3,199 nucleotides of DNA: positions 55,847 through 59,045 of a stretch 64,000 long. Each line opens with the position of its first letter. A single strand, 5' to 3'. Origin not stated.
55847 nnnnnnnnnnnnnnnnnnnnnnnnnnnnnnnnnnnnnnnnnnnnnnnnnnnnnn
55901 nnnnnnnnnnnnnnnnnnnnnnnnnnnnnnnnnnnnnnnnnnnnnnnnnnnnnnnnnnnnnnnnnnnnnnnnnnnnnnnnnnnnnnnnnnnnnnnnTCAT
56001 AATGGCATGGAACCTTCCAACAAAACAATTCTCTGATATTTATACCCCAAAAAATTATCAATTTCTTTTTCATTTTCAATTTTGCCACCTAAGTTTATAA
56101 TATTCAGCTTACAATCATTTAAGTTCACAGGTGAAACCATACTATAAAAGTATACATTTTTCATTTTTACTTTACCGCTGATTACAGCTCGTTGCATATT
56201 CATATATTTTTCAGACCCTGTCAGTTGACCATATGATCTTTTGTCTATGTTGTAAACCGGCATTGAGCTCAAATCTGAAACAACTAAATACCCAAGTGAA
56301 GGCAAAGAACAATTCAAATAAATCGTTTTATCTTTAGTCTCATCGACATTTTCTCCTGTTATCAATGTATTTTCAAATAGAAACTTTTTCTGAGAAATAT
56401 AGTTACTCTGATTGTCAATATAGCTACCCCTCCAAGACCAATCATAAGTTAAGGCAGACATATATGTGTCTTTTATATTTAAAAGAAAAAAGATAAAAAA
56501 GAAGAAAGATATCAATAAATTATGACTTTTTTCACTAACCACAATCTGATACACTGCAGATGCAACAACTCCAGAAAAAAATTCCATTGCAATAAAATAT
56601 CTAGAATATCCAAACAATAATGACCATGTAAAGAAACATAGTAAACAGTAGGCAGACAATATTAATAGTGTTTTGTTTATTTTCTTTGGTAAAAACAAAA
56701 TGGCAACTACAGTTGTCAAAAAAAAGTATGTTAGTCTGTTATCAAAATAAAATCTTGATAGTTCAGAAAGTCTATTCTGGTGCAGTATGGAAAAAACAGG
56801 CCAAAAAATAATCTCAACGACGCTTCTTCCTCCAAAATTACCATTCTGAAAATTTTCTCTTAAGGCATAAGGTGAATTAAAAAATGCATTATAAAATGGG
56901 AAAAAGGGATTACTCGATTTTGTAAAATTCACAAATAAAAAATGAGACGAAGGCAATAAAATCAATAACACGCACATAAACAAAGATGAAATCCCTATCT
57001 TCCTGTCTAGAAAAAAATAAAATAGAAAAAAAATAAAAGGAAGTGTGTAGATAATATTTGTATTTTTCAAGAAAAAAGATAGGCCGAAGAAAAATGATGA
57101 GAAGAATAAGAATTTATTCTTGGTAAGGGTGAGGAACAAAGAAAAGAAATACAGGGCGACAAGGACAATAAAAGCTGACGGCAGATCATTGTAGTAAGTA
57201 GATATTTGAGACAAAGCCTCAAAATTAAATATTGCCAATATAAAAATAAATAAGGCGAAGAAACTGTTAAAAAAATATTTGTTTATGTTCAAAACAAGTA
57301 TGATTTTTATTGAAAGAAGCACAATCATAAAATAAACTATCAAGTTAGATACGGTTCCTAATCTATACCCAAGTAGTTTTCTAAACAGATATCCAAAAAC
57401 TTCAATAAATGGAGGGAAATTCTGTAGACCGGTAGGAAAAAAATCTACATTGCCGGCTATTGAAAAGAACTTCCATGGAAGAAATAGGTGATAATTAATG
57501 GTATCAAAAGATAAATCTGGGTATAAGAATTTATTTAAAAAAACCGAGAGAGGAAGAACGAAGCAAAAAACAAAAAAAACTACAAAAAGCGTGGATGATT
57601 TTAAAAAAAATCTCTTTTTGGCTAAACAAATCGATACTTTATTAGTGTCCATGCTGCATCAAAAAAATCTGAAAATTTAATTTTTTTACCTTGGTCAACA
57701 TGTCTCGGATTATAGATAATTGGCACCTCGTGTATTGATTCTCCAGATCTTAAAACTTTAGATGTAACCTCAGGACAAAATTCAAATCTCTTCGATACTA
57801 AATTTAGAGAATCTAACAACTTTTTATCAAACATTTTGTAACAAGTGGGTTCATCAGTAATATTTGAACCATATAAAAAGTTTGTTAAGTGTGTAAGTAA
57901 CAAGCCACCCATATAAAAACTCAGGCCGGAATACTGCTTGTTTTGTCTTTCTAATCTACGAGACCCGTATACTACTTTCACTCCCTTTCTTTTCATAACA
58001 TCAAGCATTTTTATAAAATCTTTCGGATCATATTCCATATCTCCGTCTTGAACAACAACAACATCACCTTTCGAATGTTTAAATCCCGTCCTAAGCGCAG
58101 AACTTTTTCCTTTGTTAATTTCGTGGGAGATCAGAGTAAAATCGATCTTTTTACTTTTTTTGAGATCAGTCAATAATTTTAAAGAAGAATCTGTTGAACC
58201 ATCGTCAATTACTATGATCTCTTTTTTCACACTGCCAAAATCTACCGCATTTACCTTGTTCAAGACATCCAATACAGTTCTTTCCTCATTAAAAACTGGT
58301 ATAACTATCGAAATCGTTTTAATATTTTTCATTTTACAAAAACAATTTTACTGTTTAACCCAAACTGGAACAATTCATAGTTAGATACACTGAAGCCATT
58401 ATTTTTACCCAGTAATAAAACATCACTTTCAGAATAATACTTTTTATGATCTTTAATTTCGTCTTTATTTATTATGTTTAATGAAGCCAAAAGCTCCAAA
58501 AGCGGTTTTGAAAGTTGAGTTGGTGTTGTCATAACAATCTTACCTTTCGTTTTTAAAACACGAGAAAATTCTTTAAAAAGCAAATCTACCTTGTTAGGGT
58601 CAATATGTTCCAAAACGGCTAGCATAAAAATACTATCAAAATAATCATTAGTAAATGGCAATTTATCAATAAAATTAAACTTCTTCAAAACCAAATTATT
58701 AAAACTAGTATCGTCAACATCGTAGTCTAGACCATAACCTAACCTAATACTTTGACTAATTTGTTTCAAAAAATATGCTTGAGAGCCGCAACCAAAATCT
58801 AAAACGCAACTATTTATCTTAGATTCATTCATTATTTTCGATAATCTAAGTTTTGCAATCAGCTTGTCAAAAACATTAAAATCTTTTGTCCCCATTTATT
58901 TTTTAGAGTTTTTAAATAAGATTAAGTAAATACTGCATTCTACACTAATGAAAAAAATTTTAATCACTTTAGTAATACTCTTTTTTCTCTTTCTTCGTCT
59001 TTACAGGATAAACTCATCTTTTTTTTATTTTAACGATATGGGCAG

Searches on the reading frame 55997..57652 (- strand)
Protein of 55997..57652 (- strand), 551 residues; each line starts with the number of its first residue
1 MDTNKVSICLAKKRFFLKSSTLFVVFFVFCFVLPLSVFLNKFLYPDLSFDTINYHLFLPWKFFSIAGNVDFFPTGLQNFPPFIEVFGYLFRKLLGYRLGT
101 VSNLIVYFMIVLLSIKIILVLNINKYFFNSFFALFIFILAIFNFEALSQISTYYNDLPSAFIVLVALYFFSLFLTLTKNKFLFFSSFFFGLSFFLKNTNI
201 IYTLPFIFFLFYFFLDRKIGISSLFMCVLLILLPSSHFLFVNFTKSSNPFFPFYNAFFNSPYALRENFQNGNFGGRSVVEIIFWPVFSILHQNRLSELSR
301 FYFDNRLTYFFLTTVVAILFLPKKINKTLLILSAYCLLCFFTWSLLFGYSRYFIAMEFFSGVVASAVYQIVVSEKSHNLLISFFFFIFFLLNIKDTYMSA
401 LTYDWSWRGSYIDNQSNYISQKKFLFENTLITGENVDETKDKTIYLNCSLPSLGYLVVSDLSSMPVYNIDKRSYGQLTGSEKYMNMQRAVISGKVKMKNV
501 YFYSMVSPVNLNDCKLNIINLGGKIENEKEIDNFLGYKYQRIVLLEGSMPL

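Call 4: search_protein_families(library=pfam, proteins=[window:55997-57652:-], max_evalue=0.01)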
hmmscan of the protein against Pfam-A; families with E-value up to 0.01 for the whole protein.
window:55997-57652:- (551 aa): 1 family
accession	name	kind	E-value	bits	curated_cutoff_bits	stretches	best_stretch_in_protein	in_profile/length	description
PF13231.12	PMT_2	-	0.00018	22.2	26.1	1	98-234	16-153/160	Dolichyl-phosphate-mannose-protein mannosyltransferase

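Call 9: search_protein_families(library=ncbifam, proteins=[window:55997-57652:-], max_evalue=0.01)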
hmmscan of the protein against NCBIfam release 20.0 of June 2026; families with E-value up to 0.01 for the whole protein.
window:55997-57652:- (551 aa): 0 families

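Call 21: find_homologous_proteins(query=window:55997-57652:-, max_evalue=0.001)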
Query window:55997-57652:- (551 aa): 36 proteins with E <= 0.001 among 8000 candidates.
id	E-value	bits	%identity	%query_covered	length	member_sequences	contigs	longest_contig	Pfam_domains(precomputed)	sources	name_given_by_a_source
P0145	0.0e+0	1192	100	100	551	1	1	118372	-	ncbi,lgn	-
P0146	2.6e-149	517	48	100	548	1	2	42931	PF13231.13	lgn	-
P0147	1.6e-77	280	34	95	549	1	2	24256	-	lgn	-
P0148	4.2e-71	259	32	93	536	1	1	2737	PF26626.1,PF13231.13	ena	-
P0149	5.5e-71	258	33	97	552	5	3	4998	PF13231.13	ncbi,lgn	-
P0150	7.9e-69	251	31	93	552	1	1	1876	-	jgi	jgi:hypothetical protein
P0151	9.4e-67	244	32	89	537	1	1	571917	PF13231.13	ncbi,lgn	-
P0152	1.3e-66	244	33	94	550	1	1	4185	PF26626.1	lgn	-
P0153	7.2e-56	208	31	95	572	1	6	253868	-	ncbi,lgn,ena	-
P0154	1.3e-54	204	28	97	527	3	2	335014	-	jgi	jgi:hypothetical protein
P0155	1.1e-53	201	31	91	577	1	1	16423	-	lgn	-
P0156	4.4e-45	173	34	59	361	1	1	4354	PF26626.1,PF13231.13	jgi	jgi:hypothetical protein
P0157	4.3e-43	166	27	97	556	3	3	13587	PF13231.13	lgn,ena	-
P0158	1.7e-42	164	31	94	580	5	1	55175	-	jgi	jgi:hypothetical protein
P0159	3.0e-42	164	28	96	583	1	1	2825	-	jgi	-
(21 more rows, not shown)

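Call 26: search_solved_structures(query=A2, max_evalue=1)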
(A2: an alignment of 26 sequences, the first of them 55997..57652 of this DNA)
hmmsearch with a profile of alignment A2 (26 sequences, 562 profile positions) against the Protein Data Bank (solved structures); distinct sequences matched with E-value up to 1: 0.

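Call 35: predict_structure(alignment_id=A2)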
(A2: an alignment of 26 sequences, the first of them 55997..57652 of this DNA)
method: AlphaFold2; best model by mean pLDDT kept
length: 551 residues; sequences in the alignment: 26
mean_pLDDT: 83.5   pTM: 0.88
mean pLDDT of the five models: 83.5, 82.9, 82.9, 82.7, 81.7
residues with pLDDT >= 90: 171; 70-90: 305; 50-70: 67; < 50: 8
segments of 3 or more residues with pLDDT < 50: 1-3, 67-69
pLDDT, mean of each block of 10 residues (from residue 1): 49 56 87 94 73 75 61 66 85 86 95 94 76 87 89 88 98 96 98 90 96 96 97 91 87 83 71 83 87 75 79 85 83 94 82 87 88 66 75 87 78 88 84 74 86 83 86 80 85 80 90 93 93 69 90 80
secondary structure, 60 per line:
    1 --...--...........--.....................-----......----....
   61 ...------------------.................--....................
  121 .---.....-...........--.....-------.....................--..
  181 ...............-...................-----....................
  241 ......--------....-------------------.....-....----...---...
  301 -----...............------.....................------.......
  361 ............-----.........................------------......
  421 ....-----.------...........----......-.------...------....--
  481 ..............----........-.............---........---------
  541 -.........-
elements in order: H8-18 H21-41 H47-52 H57-63 H82-98 H101-121 H125-129 H131-141 H144-148 H156-176 H179-195 H197-215 H221-246 H255-258 H278-282 H284-287 H306-320 H327-347 H354-372 H378-402 H415-424 H437-442 E443-447 H452-457 E466-468 H475-478 H481-494 E499-506 H508-520 E524-531 E542-550

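Call 38: fold_search(model_id=the predicted structure, library=pdb)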
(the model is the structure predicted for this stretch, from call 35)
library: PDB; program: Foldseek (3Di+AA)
matches with E <= 10: 337; with E <= 0.001: 10
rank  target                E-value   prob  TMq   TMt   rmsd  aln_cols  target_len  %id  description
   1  5ezm                  5.6e-06  1.00  0.51  0.52  10.7       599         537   12  Crystal Structure of ArnT from Cupriavidus metallidurans in the apo state (released 2016-02-17)
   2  9s6t_A                1.4e-05  1.00  0.46  0.51  10.5       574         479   15  Ternary cryo-EM structure of chicken ALG12 with Dol25-PP-GlcNAc2Man7, Dol25-P-Man, and Fab (released 2026-03-18)
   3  5f15                  1.6e-05  1.00  0.52  0.53  11.0       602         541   12  Crystal Structure of ArnT from Cupriavidus metallidurans bound to Undecaprenyl phosphate (released 2016-02-17)
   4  7oci_F                8.4e-05  1.00  0.50  0.44  12.0       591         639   14  Cryo-EM structure of yeast Ost6p containing oligosaccharyltransferase complex (released 2022-02-16)
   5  6ezn_F                8.4e-05  1.00  0.47  0.41  12.1       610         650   13  Cryo-EM structure of the yeast oligosaccharyltransferase (OST) complex (released 2018-01-17)
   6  6gxc_A                3.0e-04  1.00  0.48  0.39   9.0       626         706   11  Bacterial oligosaccharyltransferase PglB in complex with an inhibitory peptide and a reactive lipid-linked oligosaccha (released 2018-11-14)
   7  8agb_A                5.6e-04  1.00  0.49  0.43  12.6       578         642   13  Structure of yeast oligosaccharylransferase complex with lipid-linked oligosaccharide bound (released 2022-12-07)
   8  8age_A                6.4e-04  1.00  0.50  0.44  10.1       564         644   13  Structure of yeast oligosaccharylransferase complex with acceptor peptide bound (released 2022-12-07)
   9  8agc_A                6.4e-04  1.00  0.46  0.38  10.6       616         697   12  Structure of yeast oligosaccharylransferase complex with lipid-linked oligosaccharide and non-acceptor peptide bound (released 2022-12-07)
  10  5ogl_A                8.9e-04  1.00  0.49  0.40   9.6       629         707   12  Structure of bacterial oligosaccharyltransferase PglB in complex with an acceptor peptide and an lipid-linked oligosac (released 2017-10-25)
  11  7e9s_A                2.9e-03  1.00  0.45  0.31  14.9       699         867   14  Archaeal oligosaccharyltransferase AglB from Archaeoglobus fulgidus in complex with an inhibitory peptide and a dolich (released 2021-09-08)
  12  9s6u_A                3.7e-03  1.00  0.46  0.47  10.3       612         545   10  Ternary cryo-EM structure of human ALG9 with Dol25-PP-GlcNAc2Man8, Dol25-P-Man and Fab (released 2026-03-18)
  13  3rce_A                4.1e-03  1.00  0.49  0.41  11.6       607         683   13  Bacterial oligosaccharyltransferase PglB (released 2011-06-15)
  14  9s6s_A                7.7e-03  1.00  0.46  0.47  10.4       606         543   11  Ternary cryo-EM structure of human ALG9 with Dol25-PP-GlcNAc2Man6, Dol25-P-Man and Fab (released 2026-03-18)
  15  9i5k_A                9.9e-03  1.00  0.40  0.44  12.9       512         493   12  Structure of the Chaetomium thermophilum Pmt4 homodimer (C2 symmetry) (released 2025-12-24)
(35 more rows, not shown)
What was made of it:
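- Closest known: Phage and enterobacterial GtrA/GtrB/GtrC, and ArnC/ArnE-F/ArnT. Same: ArnT (5ezm) is the best structural match of Cf (call 38).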

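Call 58: find_encoding_contigs(protein=P0146, flank=10000, max_places=2)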
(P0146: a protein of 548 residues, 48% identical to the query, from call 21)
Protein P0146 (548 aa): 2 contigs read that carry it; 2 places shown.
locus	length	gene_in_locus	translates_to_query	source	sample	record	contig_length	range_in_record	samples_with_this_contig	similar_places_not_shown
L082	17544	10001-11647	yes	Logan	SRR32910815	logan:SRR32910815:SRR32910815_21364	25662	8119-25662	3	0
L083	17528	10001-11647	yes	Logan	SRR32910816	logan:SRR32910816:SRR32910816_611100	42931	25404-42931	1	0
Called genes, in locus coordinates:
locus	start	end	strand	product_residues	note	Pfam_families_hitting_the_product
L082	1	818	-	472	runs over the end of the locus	PF04932:Wzy_C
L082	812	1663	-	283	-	PF00535:Glycos_transf_2, PF10111:Glyco_tranf_2_2, PF13641:Glyco_tranf_2_3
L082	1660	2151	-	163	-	-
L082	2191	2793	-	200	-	PF00132:Hexapep, PF14602:Hexapep_2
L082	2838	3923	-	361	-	PF00534:Glycos_transf_1, PF13692:Glyco_trans_1_4, PF13524:Glyco_trans_1_2 (weak), PF20706:GT4-conflict (weak)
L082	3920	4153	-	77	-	-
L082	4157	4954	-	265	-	PF13641:Glyco_tranf_2_3, PF00535:Glycos_transf_2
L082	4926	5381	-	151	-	PF02643:DUF192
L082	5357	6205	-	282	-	PF20706:GT4-conflict, PF00534:Glycos_transf_1, PF13692:Glyco_trans_1_4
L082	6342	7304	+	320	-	PF03706:LPG_synthase_TM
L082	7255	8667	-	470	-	-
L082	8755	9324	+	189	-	PF02353:CMAS (weak), PF13489:Methyltransf_23, PF13847:Methyltransf_31 (weak), PF08241:Methyltransf_11, PF13649:Methyltransf_25 (weak)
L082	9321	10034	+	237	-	PF00535:Glycos_transf_2, PF10111:Glyco_tranf_2_2, PF13641:Glyco_tranf_2_3 (weak)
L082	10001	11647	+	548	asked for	PF13231:PMT_2 (weak)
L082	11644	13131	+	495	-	-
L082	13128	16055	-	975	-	PF13489:Methyltransf_23, PF08241:Methyltransf_11, PF08242:Methyltransf_12, PF13649:Methyltransf_25, PF13847:Methyltransf_31, PF13692:Glyco_trans_1_4, PF00535:Glycos_transf_2, PF13641:Glyco_tranf_2_3, +2 more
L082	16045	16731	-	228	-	PF00004:AAA (faint), PF00005:ABC_tran, PF13304:AAA_21 (faint)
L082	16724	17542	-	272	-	?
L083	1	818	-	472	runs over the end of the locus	PF04932:Wzy_C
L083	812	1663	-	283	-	PF00535:Glycos_transf_2, PF10111:Glyco_tranf_2_2, PF13641:Glyco_tranf_2_3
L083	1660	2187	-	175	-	-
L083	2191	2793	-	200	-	PF00132:Hexapep, PF14602:Hexapep_2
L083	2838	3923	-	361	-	PF00534:Glycos_transf_1, PF13692:Glyco_trans_1_4, PF13524:Glyco_trans_1_2 (weak), PF20706:GT4-conflict (weak)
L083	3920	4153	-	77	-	-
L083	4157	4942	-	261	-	PF00535:Glycos_transf_2, PF13641:Glyco_tranf_2_3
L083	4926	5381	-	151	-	PF02643:DUF192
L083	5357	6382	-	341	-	PF20706:GT4-conflict, PF00534:Glycos_transf_1, PF13692:Glyco_trans_1_4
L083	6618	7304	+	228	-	PF03706:LPG_synthase_TM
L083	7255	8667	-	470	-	-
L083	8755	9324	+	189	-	PF02353:CMAS (weak), PF13489:Methyltransf_23, PF13847:Methyltransf_31 (weak), PF08241:Methyltransf_11, PF13649:Methyltransf_25 (weak)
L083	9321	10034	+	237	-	PF00535:Glycos_transf_2, PF10111:Glyco_tranf_2_2, PF13641:Glyco_tranf_2_3 (weak)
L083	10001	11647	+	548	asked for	PF13231:PMT_2 (weak)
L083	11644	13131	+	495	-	-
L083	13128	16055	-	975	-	PF13489:Methyltransf_23, PF08241:Methyltransf_11, PF08242:Methyltransf_12, PF13649:Methyltransf_25, PF13847:Methyltransf_31, PF13692:Glyco_trans_1_4, PF00535:Glycos_transf_2, PF13641:Glyco_tranf_2_3, +2 more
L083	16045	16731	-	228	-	PF00004:AAA (faint), PF00005:ABC_tran, PF13304:AAA_21 (faint)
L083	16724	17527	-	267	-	?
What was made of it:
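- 57622..58332 (-): G2c: TM-less GT2 (236 aa), predicted polyprenyl-phosphate sugar synthase of module 3. The order MT-GT2-GT-C-GT-C is kept in L082/L083 (call 58).
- Module 3 is kept with its methyltransferase, Ca2, PF03706 protein and ABC system (call 58).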

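Call 59: find_encoding_contigs(protein=P0151, flank=8000, max_places=1)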
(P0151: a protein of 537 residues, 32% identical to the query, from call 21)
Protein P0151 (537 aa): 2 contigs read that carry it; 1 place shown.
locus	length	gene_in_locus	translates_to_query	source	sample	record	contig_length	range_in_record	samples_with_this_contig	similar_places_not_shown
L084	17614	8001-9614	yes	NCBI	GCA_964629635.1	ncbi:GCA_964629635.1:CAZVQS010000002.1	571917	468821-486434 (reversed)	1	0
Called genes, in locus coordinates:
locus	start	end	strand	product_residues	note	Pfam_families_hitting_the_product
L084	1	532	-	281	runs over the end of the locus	PF01531:Glyco_transf_11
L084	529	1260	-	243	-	PF08241:Methyltransf_11 (weak), PF03269:DUF268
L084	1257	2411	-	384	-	PF13439:Glyco_transf_4, PF00534:Glycos_transf_1, PF13692:Glyco_trans_1_4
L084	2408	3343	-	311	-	PF00535:Glycos_transf_2, PF10111:Glyco_tranf_2_2, PF13641:Glyco_tranf_2_3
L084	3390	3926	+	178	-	-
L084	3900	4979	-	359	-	PF02350:Epimerase_2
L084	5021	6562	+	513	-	PF13231:PMT_2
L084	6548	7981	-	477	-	PF00534:Glycos_transf_1, PF13692:Glyco_trans_1_4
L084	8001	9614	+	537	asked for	PF13231:PMT_2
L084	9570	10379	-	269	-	PF00535:Glycos_transf_2, PF10111:Glyco_tranf_2_2, PF13641:Glyco_tranf_2_3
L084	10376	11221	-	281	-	PF00535:Glycos_transf_2, PF10111:Glyco_tranf_2_2, PF13641:Glyco_tranf_2_3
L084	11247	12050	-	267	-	PF00535:Glycos_transf_2, PF10111:Glyco_tranf_2_2 (weak)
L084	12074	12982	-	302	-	PF13489:Methyltransf_23, PF07021:MetW (weak), PF08241:Methyltransf_11, PF08242:Methyltransf_12, PF13649:Methyltransf_25, PF13847:Methyltransf_31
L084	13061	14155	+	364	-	-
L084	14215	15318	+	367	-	PF13692:Glyco_trans_1_4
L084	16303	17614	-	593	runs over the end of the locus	PF13231:PMT_2 (weak)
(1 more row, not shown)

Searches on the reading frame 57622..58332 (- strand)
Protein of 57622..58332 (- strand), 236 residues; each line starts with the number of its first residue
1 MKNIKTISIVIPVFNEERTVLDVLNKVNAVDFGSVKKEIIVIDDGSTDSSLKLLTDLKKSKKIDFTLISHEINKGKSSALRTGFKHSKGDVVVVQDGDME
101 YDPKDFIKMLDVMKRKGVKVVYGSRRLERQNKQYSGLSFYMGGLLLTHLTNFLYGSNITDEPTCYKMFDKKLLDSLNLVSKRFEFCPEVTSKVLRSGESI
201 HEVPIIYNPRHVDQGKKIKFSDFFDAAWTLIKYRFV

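Call 4: search_protein_families(library=pfam, proteins=[window:57622-58332:-], max_evalue=0.01)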
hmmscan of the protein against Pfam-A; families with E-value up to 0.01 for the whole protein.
window:57622-58332:- (236 aa): 3 families
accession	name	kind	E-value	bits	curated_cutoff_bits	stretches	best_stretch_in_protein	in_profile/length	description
PF00535.33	Glycos_transf_2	-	3.7e-32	112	23.3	1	8-174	1-165/168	Glycosyl transferase family 2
PF13641.12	Glyco_tranf_2_3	-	5.2e-09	36.9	27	1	7-132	3-130/230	Glycosyltransferase like family 2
PF10111.15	Glyco_tranf_2_2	-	4.2e-08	33.5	27.3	1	8-117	1-110/276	Glycosyltransferase like family 2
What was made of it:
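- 57622..58332 (-): PF00535 3.7e-32 (call 4).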

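Call 9: search_protein_families(library=ncbifam, proteins=[window:57622-58332:-], max_evalue=0.01)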
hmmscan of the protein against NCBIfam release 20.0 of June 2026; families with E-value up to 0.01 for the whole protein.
window:57622-58332:- (236 aa): 26 families (the best 25 are shown)
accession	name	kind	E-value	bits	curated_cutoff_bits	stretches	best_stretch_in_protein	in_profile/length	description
TIGR04182.1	glyco_TIGR04182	equivalog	3.3e-25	89.1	325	1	7-218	2-201/293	S-layer glycoprotein N-glycosyltransferase AglJ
NF007986.1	PRK10714.1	equivalog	8.5e-22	77.6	529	1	2-197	3-193/316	undecaprenyl-phosphate 4-deoxy-4-formamido-L-arabinose transferase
TIGR03937.1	PgaC_IcaA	equivalog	3.3e-20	72.4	422.3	1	2-126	42-164/407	poly-beta-1,6-N-acetyl-D-glucosamine synthase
NF047588.1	GlcsyltransPgfSStrep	equivalog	2.9e-19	69.4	500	1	7-179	3-170/308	glycosyltransferase PgfS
NF058614.1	PPMAGASynPpgS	equivalog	3.7e-15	56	370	1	8-204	3-193/226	polyprenyl-phospho-N-acetylgalactosaminyl synthase PpgS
NF007482.0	PRK10073.1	equivalog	4.6e-14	52.2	423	1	2-120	3-117/334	glycosyltransferase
NF041875.1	EPS_EpsD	equivalog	8.9e-14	51.6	370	1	7-131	1-122/325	exopolysaccharide biosynthesis glycosyltransferase EpsD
TIGR03965.1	mycofact_glyco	equivalog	1.5e-13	50.4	280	1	4-123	73-189/467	mycofactocin biosynthesis glycosyltransferase MftF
NF010496.0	PRK13915.1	equivalog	5.8e-13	48.6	262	1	2-123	28-153/307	glucosyl-3-phosphoglycerate synthase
TIGR04283.1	glyco_like_mftF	equivalog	4.9e-12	45.9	182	1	7-135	1-119/221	TIGR04283 family arsenosugar biosynthesis glycosyltransferase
TIGR03111.1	glyc2_xrt_Gpos1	hypoth_equivalog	2e-11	43.3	363.95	1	3-110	47-153/439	TIGR03111 family XrtG-associated glycosyltransferase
NF047683.1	TeichurnBiosyTuaG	equivalog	6.1e-11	42.4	400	1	3-124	4-122/252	teichuronic acid biosynthesis protein TuaG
NF050819.1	PolSacchBiosHfsG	equivalog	6.1e-10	38.7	500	1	6-132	13-136/302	polysaccharide biosynthesis protein HfsG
TIGR04242.1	nodulat_NodC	equivalog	1.2e-09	37.6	550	1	5-132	48-173/395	chitooligosaccharide synthase NodC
NF041391.1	DPhHxTase_Halo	equivalog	1.9e-09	36.8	375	1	13-211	3-187/213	dolichyl-phosphate hexose transferase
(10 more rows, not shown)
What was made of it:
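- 57622..58332 (-): AglJ model 3e-25 (call 9).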

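Call 12: search_solved_structures(query=window:57622-58332:-, max_evalue=0.001)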
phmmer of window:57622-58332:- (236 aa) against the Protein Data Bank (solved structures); distinct sequences matched with E-value up to 0.001: 29.
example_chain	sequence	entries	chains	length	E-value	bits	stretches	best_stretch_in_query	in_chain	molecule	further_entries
9bhc_C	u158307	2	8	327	5.6e-17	65.2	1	4-211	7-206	Undecaprenyl-phosphate 4-deoxy-4-formamido-L-arabinose transferase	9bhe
8vxh_A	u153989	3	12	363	7.5e-17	64.8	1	4-211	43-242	Undecaprenyl-phosphate 4-deoxy-4-formamido-L-arabinose transferase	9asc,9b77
9hwj_A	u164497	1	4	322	9.4e-17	64.4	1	4-214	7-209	Undecaprenyl-phosphate 4-deoxy-4-formamido-L-arabinose transferase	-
5mlz_A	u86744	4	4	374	1.2e-13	54.3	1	6-129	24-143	Dolichol monophosphate mannose synthase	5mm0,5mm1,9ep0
5eke_A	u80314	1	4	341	1.3e-13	54.2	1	7-185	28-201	Uncharacterized glycosyltransferase sll0501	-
5ekp_C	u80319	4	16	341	1.3e-13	54.2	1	7-185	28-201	Uncharacterized glycosyltransferase sll0501 | Glycosyltransferase sll0501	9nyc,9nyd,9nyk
9nye_A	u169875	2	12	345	1.3e-13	54.1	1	7-185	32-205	Glycosyltransferase sll0501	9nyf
6yv7_B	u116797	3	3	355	9.8e-10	41.5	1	7-106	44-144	Glycosyl transferase, family 2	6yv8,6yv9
6yv7_A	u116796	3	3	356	9.9e-10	41.5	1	7-106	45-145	Glycosyl transferase, family 2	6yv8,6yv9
6p61_A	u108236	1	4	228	7e-09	38.7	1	1-110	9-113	Glycosyltransferase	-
4y6n_A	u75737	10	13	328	2.9e-08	36.7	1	5-126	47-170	Glucosyl-3-phosphoglycerate synthase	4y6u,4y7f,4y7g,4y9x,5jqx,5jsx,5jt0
3e25_A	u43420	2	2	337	2.9e-08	36.7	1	5-126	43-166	Putative uncharacterized protein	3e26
4ddz_A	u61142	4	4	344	3.2e-08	36.5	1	5-125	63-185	GLUCOSYL-3-PHOSPHOGLYCERATE SYNTHASE (GpgS) | Glucosyl-3-phosphoglycerate synthase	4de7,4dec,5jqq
5tze_C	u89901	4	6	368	3.5e-08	36.4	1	7-107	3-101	Glycosyl transferase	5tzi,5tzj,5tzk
5tz8_A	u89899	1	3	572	6.1e-08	35.6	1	7-107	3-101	Glycosyl transferase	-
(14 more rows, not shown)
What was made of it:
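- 57622..58332 (-): ArnC 5.6e-17 over residues 4-211, then DPMS and GtrB (call 12).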

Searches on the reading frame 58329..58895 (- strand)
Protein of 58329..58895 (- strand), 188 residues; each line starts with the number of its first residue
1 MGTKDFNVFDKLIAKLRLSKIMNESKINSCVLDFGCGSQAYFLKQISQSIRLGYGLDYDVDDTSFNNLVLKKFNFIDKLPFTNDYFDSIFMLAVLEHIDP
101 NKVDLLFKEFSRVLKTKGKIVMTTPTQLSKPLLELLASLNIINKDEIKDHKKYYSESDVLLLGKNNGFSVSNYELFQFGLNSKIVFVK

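Call 7: search_protein_families(library=pfam, proteins=[window:58329-58895:-], max_evalue=0.01)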
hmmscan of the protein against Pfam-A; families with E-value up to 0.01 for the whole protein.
window:58329-58895:- (188 aa): 6 families
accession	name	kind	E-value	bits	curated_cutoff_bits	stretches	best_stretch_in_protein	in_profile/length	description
PF13489.12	Methyltransf_23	-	1.5e-12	48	27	1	22-170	17-161/164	Methyltransferase domain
PF08241.18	Methyltransf_11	-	1.8e-09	38.5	21.2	1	32-121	1-94/95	Methyltransferase domain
PF13649.12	Methyltransf_25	-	1.2e-06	29.6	27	1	31-118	1-97/97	Methyltransferase domain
PF13847.12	Methyltransf_31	-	9.4e-06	25.8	27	1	54-152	32-127/145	Methyltransferase domain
PF08242.18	Methyltransf_12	-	0.00098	20.3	30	1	64-119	47-97/98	Methyltransferase domain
PF02353.26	CMAS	-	0.0033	17.2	27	1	83-176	125-218/273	Mycolic acid cyclopropane synthetase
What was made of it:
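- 58329..58895 (-): SAM-dependent methyltransferase at the head of the module 3 operon. Methyltransf_23/11 (call 7).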
